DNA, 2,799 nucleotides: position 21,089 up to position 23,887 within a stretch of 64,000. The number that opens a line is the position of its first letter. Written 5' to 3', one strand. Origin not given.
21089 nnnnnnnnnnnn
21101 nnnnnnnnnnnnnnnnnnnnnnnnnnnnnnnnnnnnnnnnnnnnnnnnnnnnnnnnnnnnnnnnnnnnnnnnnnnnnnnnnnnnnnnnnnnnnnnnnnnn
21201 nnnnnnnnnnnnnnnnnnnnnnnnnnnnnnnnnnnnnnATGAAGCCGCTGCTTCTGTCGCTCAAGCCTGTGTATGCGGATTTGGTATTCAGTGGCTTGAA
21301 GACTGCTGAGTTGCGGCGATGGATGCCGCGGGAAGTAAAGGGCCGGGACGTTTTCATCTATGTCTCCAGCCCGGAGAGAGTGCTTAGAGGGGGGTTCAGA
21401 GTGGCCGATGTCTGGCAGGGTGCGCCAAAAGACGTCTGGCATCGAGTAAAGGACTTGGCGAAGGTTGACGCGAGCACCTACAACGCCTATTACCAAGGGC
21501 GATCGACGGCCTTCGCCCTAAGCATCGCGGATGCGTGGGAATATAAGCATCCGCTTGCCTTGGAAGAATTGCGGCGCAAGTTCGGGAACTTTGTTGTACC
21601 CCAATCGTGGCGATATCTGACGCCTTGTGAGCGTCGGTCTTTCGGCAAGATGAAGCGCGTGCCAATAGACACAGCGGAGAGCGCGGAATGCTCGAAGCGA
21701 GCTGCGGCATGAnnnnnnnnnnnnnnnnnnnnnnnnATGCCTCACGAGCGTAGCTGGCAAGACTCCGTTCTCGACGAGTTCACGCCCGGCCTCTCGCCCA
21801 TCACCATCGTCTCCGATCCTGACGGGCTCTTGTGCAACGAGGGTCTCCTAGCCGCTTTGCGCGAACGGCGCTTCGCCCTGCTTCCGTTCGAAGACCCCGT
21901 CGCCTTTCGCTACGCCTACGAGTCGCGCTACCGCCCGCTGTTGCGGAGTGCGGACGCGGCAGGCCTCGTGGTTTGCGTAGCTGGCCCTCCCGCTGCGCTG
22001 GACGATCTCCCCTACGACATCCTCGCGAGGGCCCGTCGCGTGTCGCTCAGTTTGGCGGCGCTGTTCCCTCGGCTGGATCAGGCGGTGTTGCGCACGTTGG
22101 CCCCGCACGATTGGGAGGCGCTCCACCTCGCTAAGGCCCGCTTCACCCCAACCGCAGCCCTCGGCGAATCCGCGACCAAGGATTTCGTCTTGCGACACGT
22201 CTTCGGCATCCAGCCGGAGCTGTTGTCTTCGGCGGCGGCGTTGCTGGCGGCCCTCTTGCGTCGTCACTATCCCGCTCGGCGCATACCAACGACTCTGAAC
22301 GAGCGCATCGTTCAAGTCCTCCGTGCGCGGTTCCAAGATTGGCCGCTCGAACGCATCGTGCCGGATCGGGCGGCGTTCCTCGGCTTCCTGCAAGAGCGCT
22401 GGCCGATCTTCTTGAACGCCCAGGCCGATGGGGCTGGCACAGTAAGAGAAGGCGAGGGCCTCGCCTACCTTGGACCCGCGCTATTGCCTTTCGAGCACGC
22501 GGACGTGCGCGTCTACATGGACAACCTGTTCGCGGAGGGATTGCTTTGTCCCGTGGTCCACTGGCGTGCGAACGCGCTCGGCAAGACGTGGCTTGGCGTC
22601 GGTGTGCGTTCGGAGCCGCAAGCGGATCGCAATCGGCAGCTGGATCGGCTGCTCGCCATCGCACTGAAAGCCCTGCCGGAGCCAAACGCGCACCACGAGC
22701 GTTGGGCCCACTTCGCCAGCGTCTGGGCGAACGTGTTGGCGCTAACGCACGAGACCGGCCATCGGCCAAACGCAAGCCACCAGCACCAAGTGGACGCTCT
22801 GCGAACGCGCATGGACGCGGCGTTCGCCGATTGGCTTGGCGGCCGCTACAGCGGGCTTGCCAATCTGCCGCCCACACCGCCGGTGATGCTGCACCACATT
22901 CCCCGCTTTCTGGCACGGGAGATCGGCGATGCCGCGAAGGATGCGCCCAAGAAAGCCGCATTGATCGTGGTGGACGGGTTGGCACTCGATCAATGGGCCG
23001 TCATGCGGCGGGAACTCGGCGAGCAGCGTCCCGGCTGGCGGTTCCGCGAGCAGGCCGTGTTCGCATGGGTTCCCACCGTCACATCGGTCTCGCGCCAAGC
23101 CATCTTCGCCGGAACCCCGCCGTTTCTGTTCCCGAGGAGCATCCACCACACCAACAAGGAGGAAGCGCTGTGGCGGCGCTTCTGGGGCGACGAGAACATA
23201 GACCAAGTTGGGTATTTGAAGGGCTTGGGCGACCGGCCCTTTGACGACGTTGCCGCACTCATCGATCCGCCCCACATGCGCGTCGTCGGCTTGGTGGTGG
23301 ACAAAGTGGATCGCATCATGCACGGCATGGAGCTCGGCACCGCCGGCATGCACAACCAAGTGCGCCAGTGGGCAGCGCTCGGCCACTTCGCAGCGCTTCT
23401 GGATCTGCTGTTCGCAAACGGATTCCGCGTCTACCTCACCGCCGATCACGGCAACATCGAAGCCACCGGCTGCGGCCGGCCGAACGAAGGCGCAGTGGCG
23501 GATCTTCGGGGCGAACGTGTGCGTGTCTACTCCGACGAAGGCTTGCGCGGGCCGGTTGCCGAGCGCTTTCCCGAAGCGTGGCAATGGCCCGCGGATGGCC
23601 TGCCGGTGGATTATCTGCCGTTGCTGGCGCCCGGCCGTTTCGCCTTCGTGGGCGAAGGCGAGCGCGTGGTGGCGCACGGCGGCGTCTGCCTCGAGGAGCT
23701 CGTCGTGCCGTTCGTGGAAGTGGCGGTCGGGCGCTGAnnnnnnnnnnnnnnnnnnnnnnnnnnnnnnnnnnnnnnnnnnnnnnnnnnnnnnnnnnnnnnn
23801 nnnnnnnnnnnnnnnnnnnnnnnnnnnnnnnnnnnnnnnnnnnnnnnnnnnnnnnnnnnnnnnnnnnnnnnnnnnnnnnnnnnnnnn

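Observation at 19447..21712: GNAT / multidomain / ASCH gene triad occupying the BrxHII slot: candidate undescribed defence-associated module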

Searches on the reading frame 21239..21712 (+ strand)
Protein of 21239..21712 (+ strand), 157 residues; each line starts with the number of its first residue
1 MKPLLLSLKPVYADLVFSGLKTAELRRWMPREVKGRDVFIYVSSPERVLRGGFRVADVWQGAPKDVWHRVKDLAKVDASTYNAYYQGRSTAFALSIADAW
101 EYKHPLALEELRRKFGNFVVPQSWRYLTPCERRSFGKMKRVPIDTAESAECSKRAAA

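Call 5: search_protein_families(library=pfam, proteins=[window:21239-21712:+], max_evalue=1)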
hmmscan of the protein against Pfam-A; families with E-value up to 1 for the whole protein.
window:21239-21712:+ (157 aa): 1 family
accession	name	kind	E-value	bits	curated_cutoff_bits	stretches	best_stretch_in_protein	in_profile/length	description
PF04266.20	ASCH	-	9.8e-06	26.7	21.2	1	6-58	1-53/103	ASCH domain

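Call 6: search_protein_families(library=padloc, proteins=[window:21239-21712:+], max_evalue=0.01)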
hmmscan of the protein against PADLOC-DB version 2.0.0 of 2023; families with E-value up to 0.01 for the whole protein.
window:21239-21712:+ (157 aa): 3 families
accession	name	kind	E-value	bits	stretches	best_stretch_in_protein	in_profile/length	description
PDLC04425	PDC-M11B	-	4e-27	93.3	1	4-128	3-123/132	-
PDLC04424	PDC-M11B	-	3.2e-24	83.5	1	4-132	10-134/142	-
PDLC04423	PDC-M11B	-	1.2e-13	49.4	1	6-128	1-119/164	-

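Call 33: find_homologous_proteins(query=window:21239-21712:+, max_evalue=0.001)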
Query window:21239-21712:+ (157 aa): 741 proteins with E <= 0.001 among 821 candidates; the best 120 are listed.
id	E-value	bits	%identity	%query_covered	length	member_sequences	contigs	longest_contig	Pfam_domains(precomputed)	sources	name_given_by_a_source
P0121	6.0e-101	353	99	100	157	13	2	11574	PF04266.21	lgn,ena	-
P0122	3.7e-86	305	87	100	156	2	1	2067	PF04266.21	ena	-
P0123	5.4e-84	298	85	100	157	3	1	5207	PF04266.21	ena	-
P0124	4.7e-83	295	85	99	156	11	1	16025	PF04266.21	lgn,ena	-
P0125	9.1e-83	294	85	100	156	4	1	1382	-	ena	-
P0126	1.2e-82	293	84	100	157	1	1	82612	PF04266.21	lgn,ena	-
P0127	2.1e-80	286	82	100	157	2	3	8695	-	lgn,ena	-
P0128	9.2e-79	281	80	100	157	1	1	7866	PF04266.21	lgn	-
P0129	1.0e-77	277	80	100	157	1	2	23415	PF04266.21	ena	-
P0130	1.2e-77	277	76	100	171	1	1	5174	-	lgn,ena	-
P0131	2.1e-77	276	81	100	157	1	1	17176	-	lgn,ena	-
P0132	2.8e-66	240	76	91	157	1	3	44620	-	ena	-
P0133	1.4e-65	238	72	97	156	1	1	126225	-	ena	-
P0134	7.9e-65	235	71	100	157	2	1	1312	-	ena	-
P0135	5.5e-63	229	68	100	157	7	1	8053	-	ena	-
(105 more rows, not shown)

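Call 45: search_solved_structures(query=A3, max_evalue=1)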
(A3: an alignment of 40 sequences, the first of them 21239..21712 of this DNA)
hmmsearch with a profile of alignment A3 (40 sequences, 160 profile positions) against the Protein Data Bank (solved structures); distinct sequences matched with E-value up to 1: 6.
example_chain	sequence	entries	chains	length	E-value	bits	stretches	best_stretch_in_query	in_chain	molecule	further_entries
5gus_A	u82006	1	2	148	8.9e-19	71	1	5-142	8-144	Helix-turn-helix domain-containing protein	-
5guq_A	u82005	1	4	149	9.2e-19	71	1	5-142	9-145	Helix-turn-helix domain-containing protein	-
5y6c_A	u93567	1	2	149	4.8e-18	68.7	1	5-142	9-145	Helix-turn-helix domain-containing protein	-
5y6b_A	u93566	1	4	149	5.7e-18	68.4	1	5-142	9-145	Helix-turn-helix domain-containing protein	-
2dp9_A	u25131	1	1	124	0.5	13.3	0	9-35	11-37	Hypothetical protein TTHA0113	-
1wk2_A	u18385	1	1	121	0.55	13.2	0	9-35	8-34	HYPOTHETICAL PROTEIN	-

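Call 47: search_solved_structures(query=window:21239-21712:+, max_evalue=0.01, show_alignments=1)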
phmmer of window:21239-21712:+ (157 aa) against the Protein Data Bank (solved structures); distinct sequences matched with E-value up to 0.01: 4.
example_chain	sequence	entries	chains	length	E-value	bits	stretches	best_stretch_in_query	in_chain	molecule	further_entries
5gus_A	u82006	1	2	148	2.3e-11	47.1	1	2-131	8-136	Helix-turn-helix domain-containing protein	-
5guq_A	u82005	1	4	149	2.4e-11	47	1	2-131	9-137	Helix-turn-helix domain-containing protein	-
5y6c_A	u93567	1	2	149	6.1e-11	45.7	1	2-131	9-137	Helix-turn-helix domain-containing protein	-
5y6b_A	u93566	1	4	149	8.5e-11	45.2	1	2-131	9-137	Helix-turn-helix domain-containing protein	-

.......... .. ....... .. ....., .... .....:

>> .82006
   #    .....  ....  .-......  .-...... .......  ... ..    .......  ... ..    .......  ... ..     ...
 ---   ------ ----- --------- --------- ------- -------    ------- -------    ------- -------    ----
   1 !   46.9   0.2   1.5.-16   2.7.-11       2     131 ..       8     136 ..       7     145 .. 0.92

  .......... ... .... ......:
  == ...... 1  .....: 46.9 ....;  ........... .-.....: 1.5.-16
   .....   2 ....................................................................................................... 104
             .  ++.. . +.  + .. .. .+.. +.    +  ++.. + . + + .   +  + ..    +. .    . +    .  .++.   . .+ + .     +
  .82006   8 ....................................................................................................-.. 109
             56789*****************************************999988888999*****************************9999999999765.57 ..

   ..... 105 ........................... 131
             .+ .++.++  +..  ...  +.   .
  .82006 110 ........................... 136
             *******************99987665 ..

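Call 50: list_cluster_members(proteins=[P0001, window:21239-21712:+, window:19447-19920:+, P0002, P0003])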
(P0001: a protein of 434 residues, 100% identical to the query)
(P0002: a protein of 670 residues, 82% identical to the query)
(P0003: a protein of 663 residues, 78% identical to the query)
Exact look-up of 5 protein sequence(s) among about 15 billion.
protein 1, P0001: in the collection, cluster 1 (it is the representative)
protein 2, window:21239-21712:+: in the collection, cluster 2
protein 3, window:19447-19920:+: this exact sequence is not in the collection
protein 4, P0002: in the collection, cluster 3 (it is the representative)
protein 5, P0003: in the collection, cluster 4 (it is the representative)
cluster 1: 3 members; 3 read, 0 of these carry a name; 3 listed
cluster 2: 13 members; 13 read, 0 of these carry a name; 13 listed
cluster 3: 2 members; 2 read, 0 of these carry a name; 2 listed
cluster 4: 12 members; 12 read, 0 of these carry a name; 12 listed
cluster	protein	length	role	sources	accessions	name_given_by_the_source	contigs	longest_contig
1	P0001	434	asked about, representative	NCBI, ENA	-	-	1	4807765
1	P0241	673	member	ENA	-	-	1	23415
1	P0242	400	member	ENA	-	-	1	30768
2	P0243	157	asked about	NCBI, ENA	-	-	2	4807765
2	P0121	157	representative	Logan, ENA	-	-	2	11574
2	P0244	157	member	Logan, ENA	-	-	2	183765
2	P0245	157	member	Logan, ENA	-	-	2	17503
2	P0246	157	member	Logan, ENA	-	-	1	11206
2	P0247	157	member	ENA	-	-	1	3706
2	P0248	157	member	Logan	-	-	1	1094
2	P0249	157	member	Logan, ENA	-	-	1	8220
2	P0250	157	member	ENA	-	-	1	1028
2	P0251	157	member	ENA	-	-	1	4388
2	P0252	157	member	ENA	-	-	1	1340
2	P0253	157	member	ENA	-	-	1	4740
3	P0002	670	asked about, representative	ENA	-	-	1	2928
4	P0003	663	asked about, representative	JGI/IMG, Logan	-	-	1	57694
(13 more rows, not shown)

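Call 54: predict_structure(alignment_id=A3)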
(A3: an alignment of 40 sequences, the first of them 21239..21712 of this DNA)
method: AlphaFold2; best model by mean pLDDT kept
length: 157 residues; sequences in the alignment: 40
mean_pLDDT: 90.5   pTM: 0.82
mean pLDDT of the five models: 90.5, 90.1, 89.3, 88.8, 80.4
residues with pLDDT >= 90: 133; 70-90: 11; 50-70: 2; < 50: 11
segments of 3 or more residues with pLDDT < 50: 147-157
pLDDT, mean of each block of 10 residues (from residue 1): 93 95 91 92 96 96 95 93 94 96 97 95 94 96 66 44
secondary structure, 60 per line:
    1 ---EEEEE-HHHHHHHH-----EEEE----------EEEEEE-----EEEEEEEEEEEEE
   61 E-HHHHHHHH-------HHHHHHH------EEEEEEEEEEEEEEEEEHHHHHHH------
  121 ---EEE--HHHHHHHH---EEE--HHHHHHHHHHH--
elements in order: E4-8 H10-17 E23-26 E37-42 E48-61 H63-70 H78-84 E91-107 H108-114 E124-126 H129-136 E140-142 H145-155

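Call 58: fold_search(model_id=the predicted structure, library=pdb)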
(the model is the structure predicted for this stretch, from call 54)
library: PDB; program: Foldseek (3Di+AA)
matches with E <= 10: 287; with E <= 0.001: 20
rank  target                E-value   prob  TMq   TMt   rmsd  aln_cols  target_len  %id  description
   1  5y6b_B                8.9e-14  1.00  0.82  0.90   1.9       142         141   27  Crystal structure of ZmASCH Y47F mutant protein from Zymomonas mobilis (released 2018-07-18)
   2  5guq_C                1.3e-13  1.00  0.81  0.85   1.9       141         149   28  Crystal structure of ASCH from Zymomonas mobilis (released 2017-08-30)
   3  5gus_B                3.6e-13  1.00  0.81  0.88   1.8       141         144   28  Crystal structure of ASCH domain from Zymomonas mobilis (released 2017-08-30)
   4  5y6b_D                4.4e-13  1.00  0.81  0.91   1.8       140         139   26  Crystal structure of ZmASCH Y47F mutant protein from Zymomonas mobilis (released 2018-07-18)
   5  5gus_A                4.6e-13  1.00  0.81  0.88   1.7       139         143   27  Crystal structure of ASCH domain from Zymomonas mobilis (released 2017-08-30)
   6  5y6b_A                4.6e-13  1.00  0.81  0.87   1.9       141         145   27  Crystal structure of ZmASCH Y47F mutant protein from Zymomonas mobilis (released 2018-07-18)
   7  5guq_A                6.7e-13  1.00  0.81  0.88   1.9       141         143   28  Crystal structure of ASCH from Zymomonas mobilis (released 2017-08-30)
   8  5y6c_A                7.1e-13  1.00  0.81  0.89   1.8       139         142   27  Crystal structure of ZmASCH S128A mutant protein from Zymomonas mobilis (released 2018-07-18)
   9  2dp9                  9.2e-06  1.00  0.56  0.69   3.5       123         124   18  Crystal Structure of Conserved Hypothetical Protein TTHA0113 from Thermus thermophilus HB8 (released 2006-11-08)
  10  9kyk                  2.8e-05  1.00  0.57  0.56   4.0       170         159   13  Crystal structure of human TRIP4 (released 2025-08-20)
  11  6kir                  6.5e-05  1.00  0.55  0.55   3.9       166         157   13  High resolution structure of mouse CXorf40A (released 2020-07-22)
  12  8yfi_A                1.1e-04  1.00  0.53  0.58   4.3       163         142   13  TRIP4 ASCH domain in complex with a 12bp dsDNA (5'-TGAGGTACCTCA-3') (released 2024-06-26)
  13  5y7d                  1.7e-04  1.00  0.51  0.50   6.1       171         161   13  Crystal structure of human Endothelial-overexpressed LPS associated factor 1 (released 2018-08-22)
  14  8yew                  1.8e-04  1.00  0.53  0.56   5.1       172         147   13  TRIP4 ASCH domain in unliganded form (released 2024-06-26)
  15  6n0s                  2.1e-04  1.00  0.49  0.44   6.2       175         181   11  N-terminal domain of Staphylothermus marinus McrB (released 2019-11-13)
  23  9kyh_B                2.9e-03  1.00  0.50  0.72   3.7       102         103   12  Crystal structure of E.coli ac4C amidohydrolase YqfB in complex with ac4C (released 2025-08-20)
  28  9kyf_B                6.0e-03  1.00  0.49  0.73   2.5        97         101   10  Crystal structure of E.coli ac4C amidohydrolase YqfB (released 2025-08-20)
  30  9kyf_A                7.2e-03  1.00  0.49  0.72   2.5        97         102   10  Crystal structure of E.coli ac4C amidohydrolase YqfB (released 2025-08-20)
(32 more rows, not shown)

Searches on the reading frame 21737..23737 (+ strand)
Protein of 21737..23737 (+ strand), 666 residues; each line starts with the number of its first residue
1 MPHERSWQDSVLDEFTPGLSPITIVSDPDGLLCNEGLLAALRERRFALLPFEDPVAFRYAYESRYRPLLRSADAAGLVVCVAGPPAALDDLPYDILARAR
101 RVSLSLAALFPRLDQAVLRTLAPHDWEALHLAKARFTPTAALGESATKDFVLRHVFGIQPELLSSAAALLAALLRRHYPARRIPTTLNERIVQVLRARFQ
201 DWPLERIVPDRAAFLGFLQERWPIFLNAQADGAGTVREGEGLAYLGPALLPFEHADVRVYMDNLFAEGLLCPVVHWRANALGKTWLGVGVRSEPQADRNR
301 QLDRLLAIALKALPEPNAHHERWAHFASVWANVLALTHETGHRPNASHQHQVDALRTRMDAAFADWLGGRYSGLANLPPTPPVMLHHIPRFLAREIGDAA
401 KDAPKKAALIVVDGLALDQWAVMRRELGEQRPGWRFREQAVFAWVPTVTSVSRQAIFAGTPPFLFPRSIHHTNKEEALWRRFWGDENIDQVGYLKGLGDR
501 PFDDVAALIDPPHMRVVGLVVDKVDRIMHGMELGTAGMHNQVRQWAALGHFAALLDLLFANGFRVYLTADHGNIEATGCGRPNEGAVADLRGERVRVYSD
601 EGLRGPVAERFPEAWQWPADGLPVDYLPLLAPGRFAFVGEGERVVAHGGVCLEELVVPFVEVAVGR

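Call 6: search_protein_families(library=padloc, proteins=[window:21737-23737:+], max_evalue=0.01)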
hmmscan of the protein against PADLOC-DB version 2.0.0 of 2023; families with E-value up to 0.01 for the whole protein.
window:21737-23737:+ (666 aa): 5 families
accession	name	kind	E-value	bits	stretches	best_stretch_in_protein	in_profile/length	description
PDLC02558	PglZ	-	1.6e-252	837.6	1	6-663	3-662/666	PglZ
PDLC02556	PglZ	-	4.1e-120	400.3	1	9-662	4-637/641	PglZ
PDLC02555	PglZ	-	1.6e-22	77.8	1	4-663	2-612/613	PglZ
PDLC02565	PglZ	-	1.1e-06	25.3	1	352-575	436-656/910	PglZ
PDLC02564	PglZ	-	0.0055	13.1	0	634-663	697-725/855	PglZ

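Call 7: search_protein_families(library=pfam, proteins=[window:21737-23737:+], max_evalue=0.001)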
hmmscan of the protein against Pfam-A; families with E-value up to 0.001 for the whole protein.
window:21737-23737:+ (666 aa): 1 family
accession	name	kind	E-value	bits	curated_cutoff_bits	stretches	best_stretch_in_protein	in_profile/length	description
PF08665.17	PglZ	-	2.4e-24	86.7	25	1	405-575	1-174/179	PglZ domain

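Call 71: find_related_loci(query=window:21737-23737:+, collection=metagenome_contigs, flank=10000)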
Query window:21737-23737:+ (666 aa) in metagenome_contigs; peptide patterns used: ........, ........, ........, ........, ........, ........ (x = any residue, [..] = any of these).
44 stretches matched a pattern; 8 encode a relative of the query (tblastn E <= 1e-3); 8 distinct loci.
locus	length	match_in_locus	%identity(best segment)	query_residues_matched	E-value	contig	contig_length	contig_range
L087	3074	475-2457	43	6-662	0e+0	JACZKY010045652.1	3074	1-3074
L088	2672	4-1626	51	138-663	0e+0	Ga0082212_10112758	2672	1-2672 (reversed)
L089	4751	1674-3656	42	6-662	9e-174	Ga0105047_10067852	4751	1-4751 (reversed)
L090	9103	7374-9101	47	6-587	6e-162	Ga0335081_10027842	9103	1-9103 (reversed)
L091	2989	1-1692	43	112-662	6e-158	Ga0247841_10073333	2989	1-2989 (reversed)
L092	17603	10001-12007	40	7-666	4e-140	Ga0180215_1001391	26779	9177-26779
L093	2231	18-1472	45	197-662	8e-140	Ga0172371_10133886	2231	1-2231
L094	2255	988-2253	44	6-423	3e-107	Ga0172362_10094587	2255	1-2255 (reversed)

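Call 73: search_protein_families(library=padloc, proteins=[L090:4550-7375:+, L092:7134-9983:+, L092:2153-4288:+, L092:624-2156:+, L090:660-1733:+], max_evalue=0.00001)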
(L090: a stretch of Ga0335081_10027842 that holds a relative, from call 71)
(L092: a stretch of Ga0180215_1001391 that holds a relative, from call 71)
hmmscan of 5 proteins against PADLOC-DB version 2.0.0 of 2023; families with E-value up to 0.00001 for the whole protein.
L090:4550-7375:+ (941 aa): 46 families (the best 25 are shown)
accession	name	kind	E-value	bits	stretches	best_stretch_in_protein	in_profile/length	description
PDLC02500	BrxHI|BrxHII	-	0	1390.7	1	15-936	5-930/933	BrxHI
PDLC02621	DrmD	-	4.3e-96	321.2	1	86-616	108-668/1040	DrmD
PDLC00659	HmaA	-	5.7e-80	267.5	2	75-410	80-404/1176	SNF2 helicase / DEAD-box helicase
PDLC02504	BrxHI|BrxHII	-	1.2e-76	256.5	1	94-672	103-673/971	BrxHII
PDLC02620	DrmD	-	6.4e-68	227.7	1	96-624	96-622/1060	DrmD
PDLC02572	DrmA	-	2e-67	226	1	86-584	105-626/1043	DrmA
PDLC02623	DrmD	-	1.4e-64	216.4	2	347-616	412-661/1040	DrmD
PDLC02632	DrmD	-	3e-61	205.8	1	87-583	111-628/662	DrmD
PDLC02619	DrmD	-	4.6e-61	205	2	86-530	19-460/872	DrmD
PDLC02633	DrmD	-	1.1e-56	190.3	1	86-681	112-729/839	DrmD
PDLC02634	DrmD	-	3.3e-51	172.1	1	99-625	91-631/900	DrmD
PDLC02843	DpdE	-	2.6e-47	159.4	3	95-184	154-236/1091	DpdE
PDLC02840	DpdE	-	6.9e-44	148.4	3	448-596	523-671/1091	DpdE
PDLC02853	DpdE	-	2.3e-39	133.1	2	97-294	95-284/985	DpdE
PDLC02844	DpdE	-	6e-37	125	2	94-300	148-327/1074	DpdE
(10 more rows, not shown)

L092:7134-9983:+ (949 aa): 46 families (the best 25 are shown)
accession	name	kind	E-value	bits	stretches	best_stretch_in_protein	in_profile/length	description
PDLC02500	BrxHI|BrxHII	-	0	1352.8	1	5-944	3-930/933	BrxHI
PDLC02621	DrmD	-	2.3e-93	312.2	1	79-612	108-668/1040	DrmD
PDLC02504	BrxHI|BrxHII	-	1.6e-88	295.8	1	72-663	89-666/971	BrxHII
PDLC00659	HmaA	-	4e-86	287.9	2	68-401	80-399/1176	SNF2 helicase / DEAD-box helicase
PDLC02620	DrmD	-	9.4e-75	250.3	2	90-402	97-394/1060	DrmD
PDLC02572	DrmA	-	3.1e-72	241.9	1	71-581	95-627/1043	DrmA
PDLC02623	DrmD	-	2.2e-66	222.4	2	339-660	409-704/1040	DrmD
PDLC02632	DrmD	-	4.3e-62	208.5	2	77-401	108-426/662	DrmD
PDLC02619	DrmD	-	2.5e-60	202.6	3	513-631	471-588/872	DrmD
PDLC02634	DrmD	-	4.5e-55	184.9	1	93-624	92-627/900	DrmD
PDLC02633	DrmD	-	1.6e-51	173.3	1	78-579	111-632/839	DrmD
PDLC02840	DpdE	-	6.6e-49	165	3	425-591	504-670/1091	DpdE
PDLC02843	DpdE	-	5e-46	155.1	3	94-166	160-233/1091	DpdE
PDLC02844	DpdE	-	8.6e-38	127.8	2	91-167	152-229/1074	DpdE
PDLC02853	DpdE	-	2.9e-36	122.9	1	91-614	96-639/985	DpdE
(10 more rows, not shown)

L092:2153-4288:+ (711 aa): 15 families
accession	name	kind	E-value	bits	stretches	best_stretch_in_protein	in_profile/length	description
PDLC04098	HerA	-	1.8e-262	870.9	1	5-694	4-685/686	-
PDLC04102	HerA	-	1.1e-92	309.4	1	13-685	9-647/654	-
PDLC04106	HerA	-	1.2e-87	293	1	94-694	85-664/667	-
PDLC04105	HerA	-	2e-87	292.1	2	450-696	331-573/576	-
PDLC02188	HerA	-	5.2e-56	188.7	2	453-693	335-577/578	-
PDLC02185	HerA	-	1.3e-52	177.4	2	491-679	404-583/585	-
PDLC04100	HerA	-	1.3e-51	174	2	450-680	347-577/580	-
PDLC04103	HerA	-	3.1e-46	155.9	2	446-676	352-575/579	-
PDLC04097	HerA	-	2.1e-45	153.5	2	488-678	428-614/618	-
PDLC04104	HerA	-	1.6e-42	143.6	1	455-683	138-362/379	-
PDLC04101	HerA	-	5.8e-15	52.9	1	110-269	97-248/400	-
PDLC01055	HerA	-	2.4e-14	51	1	525-654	407-523/532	Type III coevolved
PDLC04140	mad8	-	4.9e-14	50.6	1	176-650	27-294/314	mads_8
PDLC04107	HerA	-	3.4e-12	44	1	110-269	98-253/306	-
PDLC04099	HerA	-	2.9e-11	41.1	1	110-198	98-191/214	-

L092:624-2156:+ (510 aa): 23 families
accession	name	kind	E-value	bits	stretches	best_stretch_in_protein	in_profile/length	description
PDLC04079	SIR2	-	1.7e-151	502.7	1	88-486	34-417/430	-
PDLC04084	SIR2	-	1.2e-43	148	1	90-481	27-404/414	-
PDLC02186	SIR2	-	5.4e-40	135.7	1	166-427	79-337/412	-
PDLC04076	SIR2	-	3.7e-35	119.9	1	190-424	101-331/406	-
PDLC04085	SIR2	-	6.9e-29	99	1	228-425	177-380/463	-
PDLC04090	SIR2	-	2.3e-28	97.6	1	191-480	132-411/426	-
PDLC04093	SIR2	-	8.5e-28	95.4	1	104-438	23-319/395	-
PDLC04075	SIR2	-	1.1e-22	78.3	1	229-429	166-350/414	-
PDLC04081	SIR2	-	3.9e-22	76.9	1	229-407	115-278/345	-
PDLC04087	SIR2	-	6.1e-21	72.7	1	226-427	110-287/343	-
PDLC04094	SIR2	-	1.2e-19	68.8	1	186-422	93-292/399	-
PDLC04088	SIR2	-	1.3e-16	58.8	1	231-426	152-326/390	-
PDLC04082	SIR2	-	1.6e-16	58.1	1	196-414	78-275/345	-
PDLC04096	SIR2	-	4.4e-14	50.5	1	247-426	19-174/230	-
PDLC04080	SIR2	-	1e-13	49.2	1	231-428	103-304/347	-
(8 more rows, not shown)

L090:660-1733:+ (357 aa): 0 families
